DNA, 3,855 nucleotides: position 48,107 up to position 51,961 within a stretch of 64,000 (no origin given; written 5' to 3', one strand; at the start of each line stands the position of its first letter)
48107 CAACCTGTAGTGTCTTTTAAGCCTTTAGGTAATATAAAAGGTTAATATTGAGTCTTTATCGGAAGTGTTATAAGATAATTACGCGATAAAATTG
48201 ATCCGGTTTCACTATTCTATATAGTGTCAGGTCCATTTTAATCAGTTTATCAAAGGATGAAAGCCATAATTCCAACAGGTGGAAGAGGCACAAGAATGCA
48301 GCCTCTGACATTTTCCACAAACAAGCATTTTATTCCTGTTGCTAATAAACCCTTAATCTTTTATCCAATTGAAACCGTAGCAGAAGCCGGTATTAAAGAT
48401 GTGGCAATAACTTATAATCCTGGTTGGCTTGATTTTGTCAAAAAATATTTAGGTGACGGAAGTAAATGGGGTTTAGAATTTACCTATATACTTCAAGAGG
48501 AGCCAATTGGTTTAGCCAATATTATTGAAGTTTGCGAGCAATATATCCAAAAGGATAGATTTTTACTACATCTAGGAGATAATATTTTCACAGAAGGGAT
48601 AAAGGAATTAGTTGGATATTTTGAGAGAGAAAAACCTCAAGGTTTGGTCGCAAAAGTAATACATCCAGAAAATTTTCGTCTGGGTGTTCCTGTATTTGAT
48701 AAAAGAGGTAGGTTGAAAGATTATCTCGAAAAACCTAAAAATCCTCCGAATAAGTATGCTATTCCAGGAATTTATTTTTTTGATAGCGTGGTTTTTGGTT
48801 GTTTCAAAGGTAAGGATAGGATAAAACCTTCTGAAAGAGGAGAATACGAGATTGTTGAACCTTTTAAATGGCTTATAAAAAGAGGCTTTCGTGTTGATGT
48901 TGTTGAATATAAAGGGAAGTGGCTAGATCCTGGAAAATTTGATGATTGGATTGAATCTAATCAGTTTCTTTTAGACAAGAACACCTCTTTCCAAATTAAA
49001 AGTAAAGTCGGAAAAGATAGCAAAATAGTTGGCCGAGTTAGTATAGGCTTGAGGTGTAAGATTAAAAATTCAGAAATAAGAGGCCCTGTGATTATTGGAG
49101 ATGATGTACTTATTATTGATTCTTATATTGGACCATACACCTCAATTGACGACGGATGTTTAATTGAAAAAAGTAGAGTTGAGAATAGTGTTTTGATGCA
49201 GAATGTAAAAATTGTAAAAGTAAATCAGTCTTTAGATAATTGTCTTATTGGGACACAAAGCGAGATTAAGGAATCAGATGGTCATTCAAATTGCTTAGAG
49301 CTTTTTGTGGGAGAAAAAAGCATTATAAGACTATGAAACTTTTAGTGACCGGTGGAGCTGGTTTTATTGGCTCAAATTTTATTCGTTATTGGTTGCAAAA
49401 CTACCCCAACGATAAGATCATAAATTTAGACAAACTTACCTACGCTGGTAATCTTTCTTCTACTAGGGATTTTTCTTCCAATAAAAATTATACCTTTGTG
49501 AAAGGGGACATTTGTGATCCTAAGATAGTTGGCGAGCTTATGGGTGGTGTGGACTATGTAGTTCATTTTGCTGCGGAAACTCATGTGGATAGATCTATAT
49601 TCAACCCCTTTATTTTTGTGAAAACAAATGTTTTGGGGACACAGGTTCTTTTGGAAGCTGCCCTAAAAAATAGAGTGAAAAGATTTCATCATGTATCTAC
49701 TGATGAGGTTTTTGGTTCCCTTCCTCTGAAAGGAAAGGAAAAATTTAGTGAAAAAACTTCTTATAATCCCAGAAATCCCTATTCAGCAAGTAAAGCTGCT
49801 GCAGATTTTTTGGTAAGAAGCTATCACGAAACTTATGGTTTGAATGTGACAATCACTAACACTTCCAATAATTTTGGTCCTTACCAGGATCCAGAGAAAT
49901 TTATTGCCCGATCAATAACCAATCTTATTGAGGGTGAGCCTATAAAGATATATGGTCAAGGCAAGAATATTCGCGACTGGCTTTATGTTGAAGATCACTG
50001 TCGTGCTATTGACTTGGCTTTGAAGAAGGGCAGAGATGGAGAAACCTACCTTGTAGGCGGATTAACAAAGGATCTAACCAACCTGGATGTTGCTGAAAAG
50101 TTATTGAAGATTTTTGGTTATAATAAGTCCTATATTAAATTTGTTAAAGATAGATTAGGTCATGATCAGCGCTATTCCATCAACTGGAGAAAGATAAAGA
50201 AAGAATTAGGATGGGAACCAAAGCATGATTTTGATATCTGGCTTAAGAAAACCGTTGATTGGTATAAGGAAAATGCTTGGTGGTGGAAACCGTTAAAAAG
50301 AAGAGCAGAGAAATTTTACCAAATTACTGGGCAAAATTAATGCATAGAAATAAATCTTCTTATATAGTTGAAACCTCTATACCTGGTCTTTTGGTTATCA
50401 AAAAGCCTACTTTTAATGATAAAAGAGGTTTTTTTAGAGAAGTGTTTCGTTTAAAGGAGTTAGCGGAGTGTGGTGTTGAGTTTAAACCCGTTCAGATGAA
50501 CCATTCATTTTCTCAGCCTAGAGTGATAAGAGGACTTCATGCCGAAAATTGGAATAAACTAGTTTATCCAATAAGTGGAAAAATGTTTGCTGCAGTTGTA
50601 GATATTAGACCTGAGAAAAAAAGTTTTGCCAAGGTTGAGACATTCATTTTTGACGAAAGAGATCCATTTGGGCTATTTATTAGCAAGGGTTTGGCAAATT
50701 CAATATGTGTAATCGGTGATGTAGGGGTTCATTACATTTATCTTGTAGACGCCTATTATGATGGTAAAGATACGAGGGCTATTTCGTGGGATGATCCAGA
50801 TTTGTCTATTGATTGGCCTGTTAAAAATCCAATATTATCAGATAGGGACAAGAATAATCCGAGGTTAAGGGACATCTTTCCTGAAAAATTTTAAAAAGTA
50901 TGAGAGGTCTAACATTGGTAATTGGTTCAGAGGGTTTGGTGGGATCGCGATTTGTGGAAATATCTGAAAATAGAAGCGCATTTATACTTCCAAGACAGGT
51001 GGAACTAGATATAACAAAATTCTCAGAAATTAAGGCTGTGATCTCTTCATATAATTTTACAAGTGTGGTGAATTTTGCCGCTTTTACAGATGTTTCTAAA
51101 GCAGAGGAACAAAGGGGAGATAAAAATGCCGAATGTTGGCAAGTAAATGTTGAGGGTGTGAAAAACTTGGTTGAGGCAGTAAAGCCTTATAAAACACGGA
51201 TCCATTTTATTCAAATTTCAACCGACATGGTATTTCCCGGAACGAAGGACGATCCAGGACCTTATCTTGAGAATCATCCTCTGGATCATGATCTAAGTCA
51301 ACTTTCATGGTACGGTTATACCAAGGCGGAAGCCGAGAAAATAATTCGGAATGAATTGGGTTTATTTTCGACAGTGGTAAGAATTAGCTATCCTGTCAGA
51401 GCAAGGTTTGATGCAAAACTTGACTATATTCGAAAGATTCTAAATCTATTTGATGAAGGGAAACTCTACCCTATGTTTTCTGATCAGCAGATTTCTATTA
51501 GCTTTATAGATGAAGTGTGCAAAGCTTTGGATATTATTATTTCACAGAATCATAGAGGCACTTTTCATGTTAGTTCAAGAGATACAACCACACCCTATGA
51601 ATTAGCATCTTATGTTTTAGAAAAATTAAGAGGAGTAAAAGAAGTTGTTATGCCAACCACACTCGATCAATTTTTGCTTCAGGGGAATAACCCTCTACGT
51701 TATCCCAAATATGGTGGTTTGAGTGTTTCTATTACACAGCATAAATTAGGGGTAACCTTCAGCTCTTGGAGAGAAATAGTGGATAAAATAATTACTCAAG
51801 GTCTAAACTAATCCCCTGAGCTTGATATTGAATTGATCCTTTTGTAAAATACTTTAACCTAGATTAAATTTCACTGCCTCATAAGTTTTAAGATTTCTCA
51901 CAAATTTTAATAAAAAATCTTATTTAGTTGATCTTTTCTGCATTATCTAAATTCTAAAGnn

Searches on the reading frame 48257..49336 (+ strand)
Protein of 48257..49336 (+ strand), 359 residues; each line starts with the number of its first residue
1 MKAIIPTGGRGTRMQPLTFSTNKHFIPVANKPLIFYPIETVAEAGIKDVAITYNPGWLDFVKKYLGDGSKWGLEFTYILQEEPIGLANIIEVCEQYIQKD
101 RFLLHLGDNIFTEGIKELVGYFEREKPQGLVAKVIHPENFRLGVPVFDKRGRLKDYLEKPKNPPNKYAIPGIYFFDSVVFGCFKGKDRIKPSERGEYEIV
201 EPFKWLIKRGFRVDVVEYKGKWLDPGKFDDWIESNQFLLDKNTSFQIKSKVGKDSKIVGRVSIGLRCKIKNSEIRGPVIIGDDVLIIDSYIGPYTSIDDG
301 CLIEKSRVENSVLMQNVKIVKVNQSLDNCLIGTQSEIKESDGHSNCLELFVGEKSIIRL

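Call 96: search_protein_families(library=pfam, proteins=[window:48257-49336:+], max_evalue=0.00001)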
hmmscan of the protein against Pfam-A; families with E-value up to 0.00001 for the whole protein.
window:48257-49336:+ (359 aa): 3 families
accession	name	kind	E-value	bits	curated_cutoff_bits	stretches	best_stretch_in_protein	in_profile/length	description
PF00483.29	NTP_transferase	-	1.7e-40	139.6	21.2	1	2-240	1-244/245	Nucleotidyl transferase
PF25084.1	LbH_EIF2B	-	3.3e-09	37.2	54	1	240-338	7-100/105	EIF2B subunit epsilon LbH domain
PF12804.13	NTP_transf_3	-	2.4e-06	28.3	27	1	3-131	1-120/160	MobA-like NTP transferase domain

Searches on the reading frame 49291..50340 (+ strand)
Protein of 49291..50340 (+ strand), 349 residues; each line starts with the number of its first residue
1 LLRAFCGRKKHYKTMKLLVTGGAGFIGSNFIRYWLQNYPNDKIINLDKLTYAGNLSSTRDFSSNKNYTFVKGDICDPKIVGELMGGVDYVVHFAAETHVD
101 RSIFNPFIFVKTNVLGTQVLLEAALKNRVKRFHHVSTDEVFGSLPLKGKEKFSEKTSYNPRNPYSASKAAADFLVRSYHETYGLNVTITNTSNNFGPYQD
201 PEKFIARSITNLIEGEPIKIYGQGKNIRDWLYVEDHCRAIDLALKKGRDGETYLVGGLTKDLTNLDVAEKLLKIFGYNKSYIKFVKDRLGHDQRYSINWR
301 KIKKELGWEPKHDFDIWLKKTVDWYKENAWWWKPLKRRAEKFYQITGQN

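Call 96: search_protein_families(library=pfam, proteins=[window:49291-50340:+], max_evalue=0.00001)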
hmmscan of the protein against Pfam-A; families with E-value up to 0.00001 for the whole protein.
window:49291-50340:+ (349 aa): 7 families
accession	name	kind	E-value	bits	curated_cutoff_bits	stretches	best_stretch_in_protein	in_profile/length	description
PF16363.11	GDP_Man_Dehyd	-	3.2e-77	260.6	27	1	18-320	1-331/332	GDP-mannose 4,6 dehydratase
PF01370.27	Epimerase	-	5.7e-66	222.8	20.9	1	18-256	2-240/240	NAD dependent epimerase/dehydratase family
PF01073.25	3Beta_HSD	-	2.6e-23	82.9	22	1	18-249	1-234/280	3-beta hydroxysteroid dehydrogenase/isomerase family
PF02719.21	Polysacc_synt_2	-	1e-20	74.6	20.2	1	17-277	1-249/293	Polysaccharide biosynthesis protein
PF07993.18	NAD_binding_4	-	1.6e-18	67.2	20.1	1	19-193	1-206/258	Male sterility protein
PF04321.23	RmlD_sub_bind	-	2.3e-12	47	27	1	15-182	1-143/287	RmlD substrate binding domain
PF13460.12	NAD_binding_10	-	1.2e-07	32.2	27.2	1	54-177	28-133/184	NAD(P)H-binding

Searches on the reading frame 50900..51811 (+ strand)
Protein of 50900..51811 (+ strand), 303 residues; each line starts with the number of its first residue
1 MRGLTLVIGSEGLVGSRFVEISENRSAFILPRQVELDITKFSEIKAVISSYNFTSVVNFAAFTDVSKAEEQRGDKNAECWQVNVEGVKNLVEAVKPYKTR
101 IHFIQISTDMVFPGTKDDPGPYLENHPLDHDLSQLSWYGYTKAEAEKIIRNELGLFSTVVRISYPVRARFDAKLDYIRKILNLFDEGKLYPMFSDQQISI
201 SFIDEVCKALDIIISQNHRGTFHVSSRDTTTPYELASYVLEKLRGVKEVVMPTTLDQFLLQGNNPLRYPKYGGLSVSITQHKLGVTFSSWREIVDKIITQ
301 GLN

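Call 96: search_protein_families(library=pfam, proteins=[window:50900-51811:+], max_evalue=0.00001)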
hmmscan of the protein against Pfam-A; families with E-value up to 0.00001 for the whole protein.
window:50900-51811:+ (303 aa): 5 families
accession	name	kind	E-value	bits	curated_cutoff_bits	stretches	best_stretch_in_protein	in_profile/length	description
PF04321.23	RmlD_sub_bind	-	6.1e-38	131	27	1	5-300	3-284/287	RmlD substrate binding domain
PF01370.27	Epimerase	-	4.2e-16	59.5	20.9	1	6-218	2-229/240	NAD dependent epimerase/dehydratase family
PF16363.11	GDP_Man_Dehyd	-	3.6e-13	50.1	27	1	34-230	57-253/332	GDP-mannose 4,6 dehydratase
PF07993.18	NAD_binding_4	-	2e-09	37.4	20.1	1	75-209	104-257/258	Male sterility protein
PF01073.25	3Beta_HSD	-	4.2e-07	29.7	22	1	33-150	49-158/280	3-beta hydroxysteroid dehydrogenase/isomerase family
